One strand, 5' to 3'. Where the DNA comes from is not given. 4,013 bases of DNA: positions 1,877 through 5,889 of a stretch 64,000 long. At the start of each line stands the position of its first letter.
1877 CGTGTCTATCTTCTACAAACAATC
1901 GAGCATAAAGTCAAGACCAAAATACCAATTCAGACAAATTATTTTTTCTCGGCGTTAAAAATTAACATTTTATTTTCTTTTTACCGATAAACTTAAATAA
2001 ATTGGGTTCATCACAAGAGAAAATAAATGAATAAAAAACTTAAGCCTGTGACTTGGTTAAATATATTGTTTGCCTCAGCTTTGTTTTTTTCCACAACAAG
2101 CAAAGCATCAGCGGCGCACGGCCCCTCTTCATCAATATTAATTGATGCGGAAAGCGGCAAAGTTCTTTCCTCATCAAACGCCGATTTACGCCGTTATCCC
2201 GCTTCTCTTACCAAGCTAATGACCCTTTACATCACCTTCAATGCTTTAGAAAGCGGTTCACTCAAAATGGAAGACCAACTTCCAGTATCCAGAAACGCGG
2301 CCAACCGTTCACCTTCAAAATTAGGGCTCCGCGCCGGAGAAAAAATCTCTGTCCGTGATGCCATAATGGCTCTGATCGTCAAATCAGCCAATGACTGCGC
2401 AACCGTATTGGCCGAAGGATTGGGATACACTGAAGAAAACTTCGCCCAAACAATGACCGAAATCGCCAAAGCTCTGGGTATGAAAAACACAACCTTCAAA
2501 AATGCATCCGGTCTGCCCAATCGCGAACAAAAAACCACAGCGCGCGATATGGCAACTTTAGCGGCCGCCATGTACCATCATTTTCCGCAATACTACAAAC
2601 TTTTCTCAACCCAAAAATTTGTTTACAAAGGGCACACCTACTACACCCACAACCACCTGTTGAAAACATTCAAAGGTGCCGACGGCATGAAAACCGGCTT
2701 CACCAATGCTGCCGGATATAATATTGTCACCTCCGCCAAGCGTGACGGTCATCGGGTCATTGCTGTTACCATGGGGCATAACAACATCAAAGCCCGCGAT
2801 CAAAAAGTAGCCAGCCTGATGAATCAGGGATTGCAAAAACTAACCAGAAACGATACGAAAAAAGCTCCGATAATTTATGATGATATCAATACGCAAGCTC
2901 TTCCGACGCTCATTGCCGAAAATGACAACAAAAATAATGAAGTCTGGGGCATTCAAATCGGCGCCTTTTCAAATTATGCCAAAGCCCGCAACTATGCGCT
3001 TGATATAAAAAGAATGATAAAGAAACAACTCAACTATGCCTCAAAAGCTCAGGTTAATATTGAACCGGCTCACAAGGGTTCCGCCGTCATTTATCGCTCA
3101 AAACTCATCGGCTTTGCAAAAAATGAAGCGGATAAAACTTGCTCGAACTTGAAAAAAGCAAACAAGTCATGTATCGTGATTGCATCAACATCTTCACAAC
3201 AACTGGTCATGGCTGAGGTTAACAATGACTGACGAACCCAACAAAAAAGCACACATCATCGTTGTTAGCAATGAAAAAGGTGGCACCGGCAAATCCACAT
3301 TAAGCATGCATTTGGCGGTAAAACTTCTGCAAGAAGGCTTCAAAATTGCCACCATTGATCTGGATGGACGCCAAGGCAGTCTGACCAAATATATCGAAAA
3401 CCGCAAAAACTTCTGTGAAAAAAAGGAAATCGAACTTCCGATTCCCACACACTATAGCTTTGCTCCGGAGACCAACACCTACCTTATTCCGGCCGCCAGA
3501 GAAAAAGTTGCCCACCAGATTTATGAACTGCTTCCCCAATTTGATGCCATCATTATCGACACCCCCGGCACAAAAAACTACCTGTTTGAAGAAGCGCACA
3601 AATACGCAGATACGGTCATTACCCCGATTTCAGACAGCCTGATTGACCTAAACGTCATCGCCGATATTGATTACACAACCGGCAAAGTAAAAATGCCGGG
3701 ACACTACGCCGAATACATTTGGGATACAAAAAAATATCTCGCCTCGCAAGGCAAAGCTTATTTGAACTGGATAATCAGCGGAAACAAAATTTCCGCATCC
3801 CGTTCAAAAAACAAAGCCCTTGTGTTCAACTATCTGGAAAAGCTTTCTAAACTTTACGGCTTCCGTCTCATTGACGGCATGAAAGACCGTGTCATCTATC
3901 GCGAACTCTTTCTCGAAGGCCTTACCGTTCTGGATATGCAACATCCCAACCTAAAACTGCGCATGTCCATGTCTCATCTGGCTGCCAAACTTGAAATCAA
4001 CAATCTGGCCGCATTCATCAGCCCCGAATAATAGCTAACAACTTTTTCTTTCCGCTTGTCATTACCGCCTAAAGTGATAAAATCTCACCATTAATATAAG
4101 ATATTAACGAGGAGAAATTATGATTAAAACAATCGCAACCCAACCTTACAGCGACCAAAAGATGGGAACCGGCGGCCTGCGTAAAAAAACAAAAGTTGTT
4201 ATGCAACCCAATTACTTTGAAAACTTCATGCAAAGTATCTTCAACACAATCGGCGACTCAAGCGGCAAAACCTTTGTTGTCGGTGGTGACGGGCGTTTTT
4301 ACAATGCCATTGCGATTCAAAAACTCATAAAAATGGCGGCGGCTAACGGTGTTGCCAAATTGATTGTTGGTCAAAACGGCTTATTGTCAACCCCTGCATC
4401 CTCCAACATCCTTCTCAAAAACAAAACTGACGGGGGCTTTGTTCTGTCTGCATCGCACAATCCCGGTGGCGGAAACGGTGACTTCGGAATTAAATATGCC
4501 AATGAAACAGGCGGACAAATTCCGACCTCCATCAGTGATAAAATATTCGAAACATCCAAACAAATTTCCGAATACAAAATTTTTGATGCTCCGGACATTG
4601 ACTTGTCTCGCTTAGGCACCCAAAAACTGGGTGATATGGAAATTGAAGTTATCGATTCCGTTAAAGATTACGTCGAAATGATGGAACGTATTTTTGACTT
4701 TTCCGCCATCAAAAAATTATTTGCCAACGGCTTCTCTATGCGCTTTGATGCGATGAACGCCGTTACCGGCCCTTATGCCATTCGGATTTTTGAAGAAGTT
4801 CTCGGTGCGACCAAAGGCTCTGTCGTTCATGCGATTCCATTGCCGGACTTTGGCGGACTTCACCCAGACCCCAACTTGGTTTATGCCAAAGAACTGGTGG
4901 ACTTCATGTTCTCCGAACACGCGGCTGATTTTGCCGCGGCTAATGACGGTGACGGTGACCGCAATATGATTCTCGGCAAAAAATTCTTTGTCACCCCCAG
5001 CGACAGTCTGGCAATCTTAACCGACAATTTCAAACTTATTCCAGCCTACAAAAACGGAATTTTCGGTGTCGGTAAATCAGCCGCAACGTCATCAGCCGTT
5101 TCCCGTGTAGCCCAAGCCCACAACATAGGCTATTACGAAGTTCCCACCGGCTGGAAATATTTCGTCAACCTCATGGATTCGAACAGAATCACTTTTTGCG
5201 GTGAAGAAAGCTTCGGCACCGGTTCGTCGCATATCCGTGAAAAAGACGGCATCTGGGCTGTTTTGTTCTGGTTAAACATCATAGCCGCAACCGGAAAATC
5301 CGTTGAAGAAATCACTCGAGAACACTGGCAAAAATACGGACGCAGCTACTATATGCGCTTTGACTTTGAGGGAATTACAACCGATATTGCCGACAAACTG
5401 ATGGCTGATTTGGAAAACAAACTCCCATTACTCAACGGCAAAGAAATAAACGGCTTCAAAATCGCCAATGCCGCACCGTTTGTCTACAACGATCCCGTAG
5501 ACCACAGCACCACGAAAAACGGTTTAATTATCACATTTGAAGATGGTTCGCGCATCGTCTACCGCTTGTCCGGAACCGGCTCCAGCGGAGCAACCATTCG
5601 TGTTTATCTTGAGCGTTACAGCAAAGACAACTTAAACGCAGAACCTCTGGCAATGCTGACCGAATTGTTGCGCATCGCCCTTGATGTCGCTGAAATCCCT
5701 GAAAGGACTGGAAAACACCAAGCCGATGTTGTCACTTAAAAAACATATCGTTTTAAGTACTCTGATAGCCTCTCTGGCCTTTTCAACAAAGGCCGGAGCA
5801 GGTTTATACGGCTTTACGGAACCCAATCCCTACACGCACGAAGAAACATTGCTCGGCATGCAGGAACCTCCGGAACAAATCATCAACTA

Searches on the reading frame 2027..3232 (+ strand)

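Call 13: search_protein_families(library=ncbifam, proteins=[window:2027-3232:+], max_evalue=0.00001)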
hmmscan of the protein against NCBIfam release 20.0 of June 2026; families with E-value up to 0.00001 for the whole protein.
window:2027-3232:+ (401 aa): 9 families
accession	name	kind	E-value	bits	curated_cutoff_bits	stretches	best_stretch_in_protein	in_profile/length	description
NF008489.0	PRK11397.1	equivalog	3e-48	164.5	610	1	33-273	37-284/389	serine-type D-Ala-D-Ala carboxypeptidase DacD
NF008059.0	PRK10793.1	equivalog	1.2e-45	155.9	694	1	34-270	47-290/403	D-alanyl-D-alanine carboxypeptidase DacA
NF007445.0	PRK10001.1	equivalog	1.4e-45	155.8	765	1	11-269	17-282/400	serine-type D-Ala-D-Ala carboxypeptidase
NF038258.2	PBP4_Staph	exception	2.5e-38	131.9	500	1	26-259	34-287/366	penicillin-binding protein PBP4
NF038273.1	strep_PBP3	exception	1.2e-37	129.9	490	1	19-275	13-291/407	D-alanyl-D-alanine carboxypeptidase PBP3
NF008668.0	PRK11669.1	equivalog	1.2e-22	80.4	294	1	30-249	40-261/316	D-alanyl-D-alanine endopeptidase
NF000471.1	vanY_of_D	exception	7.1e-10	38.6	625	1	35-253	101-337/354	transpeptidase-like D-Ala-D-Ala carboxypeptidase VanY-D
NF050813.1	CellDivFtsNCaul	equivalog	7.6e-06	26.3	300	0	305-384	190-267/268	cell division protein FtsN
NF033103.1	bla_class_A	equivalog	9.6e-06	24.9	200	0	38-182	17-156/257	class A beta-lactamase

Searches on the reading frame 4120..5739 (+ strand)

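Call 13: search_protein_families(library=ncbifam, proteins=[window:4120-5739:+], max_evalue=0.00001)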
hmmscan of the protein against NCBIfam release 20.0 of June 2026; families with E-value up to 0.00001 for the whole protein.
window:4120-5739:+ (539 aa): 6 families
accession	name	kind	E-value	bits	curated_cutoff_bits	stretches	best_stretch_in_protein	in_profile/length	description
NF005737.0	PRK07564.1-1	equivalog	4.8e-247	820.9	378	1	2-539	3-543/543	alpha-D-glucose phosphate-specific phosphoglucomutase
TIGR03990.1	Arch_GlmM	equivalog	9.8e-33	113.7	439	1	15-450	4-405/444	phosphoglucosamine mutase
TIGR01132.1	pgm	equivalog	1.9e-27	95.9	778.05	2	267-417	296-453/546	phosphoglucomutase (alpha-D-glucose-1,6-bisphosphate-dependent)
TIGR01455.1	glmM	equivalog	6.1e-16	58.1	447.55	1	38-401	28-363/442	phosphoglucosamine mutase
NF046027.1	PhglucPhmanMutPgmG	equivalog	1.4e-09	37.1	600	1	44-300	39-264/460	phosphoglucomutase/phosphomannomutase PgmG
NF011943.0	PRK15414.1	subfamily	5.1e-06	25.8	801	1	49-288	38-257/456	phosphomannomutase CpsG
